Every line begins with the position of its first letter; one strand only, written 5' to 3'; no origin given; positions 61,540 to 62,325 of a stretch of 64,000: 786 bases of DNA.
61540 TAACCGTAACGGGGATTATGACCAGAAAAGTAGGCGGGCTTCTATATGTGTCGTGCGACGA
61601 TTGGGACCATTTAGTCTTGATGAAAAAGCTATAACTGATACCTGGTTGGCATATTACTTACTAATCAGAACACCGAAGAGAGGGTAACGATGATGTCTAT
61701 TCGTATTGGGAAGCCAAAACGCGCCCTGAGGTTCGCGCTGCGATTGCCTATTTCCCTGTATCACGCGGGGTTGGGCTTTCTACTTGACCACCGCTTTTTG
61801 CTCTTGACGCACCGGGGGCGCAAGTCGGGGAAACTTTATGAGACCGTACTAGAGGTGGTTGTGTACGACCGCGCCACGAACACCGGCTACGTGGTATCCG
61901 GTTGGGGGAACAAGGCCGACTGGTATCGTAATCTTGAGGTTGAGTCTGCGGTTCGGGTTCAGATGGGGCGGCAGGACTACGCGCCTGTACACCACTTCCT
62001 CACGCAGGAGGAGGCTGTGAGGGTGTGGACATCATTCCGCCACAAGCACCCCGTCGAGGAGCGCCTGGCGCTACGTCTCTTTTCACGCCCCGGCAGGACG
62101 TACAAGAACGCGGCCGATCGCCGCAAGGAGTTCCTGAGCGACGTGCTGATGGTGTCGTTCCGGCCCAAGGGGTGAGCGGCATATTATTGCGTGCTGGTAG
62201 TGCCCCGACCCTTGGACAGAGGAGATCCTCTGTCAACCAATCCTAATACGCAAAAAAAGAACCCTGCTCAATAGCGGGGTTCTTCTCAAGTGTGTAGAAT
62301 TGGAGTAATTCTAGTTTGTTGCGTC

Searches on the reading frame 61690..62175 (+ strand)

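Call 44: search_protein_families(library=pfam, proteins=[window:61690-62175:+], max_evalue=0.00001)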
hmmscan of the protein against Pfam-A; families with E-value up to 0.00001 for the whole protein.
window:61690-62175:+ (161 aa): 1 family
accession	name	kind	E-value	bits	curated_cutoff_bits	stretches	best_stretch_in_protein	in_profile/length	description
PF04075.20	F420H2_quin_red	-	2.5e-09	37.8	22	1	35-121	24-110/130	F420H(2)-dependent quinone reductase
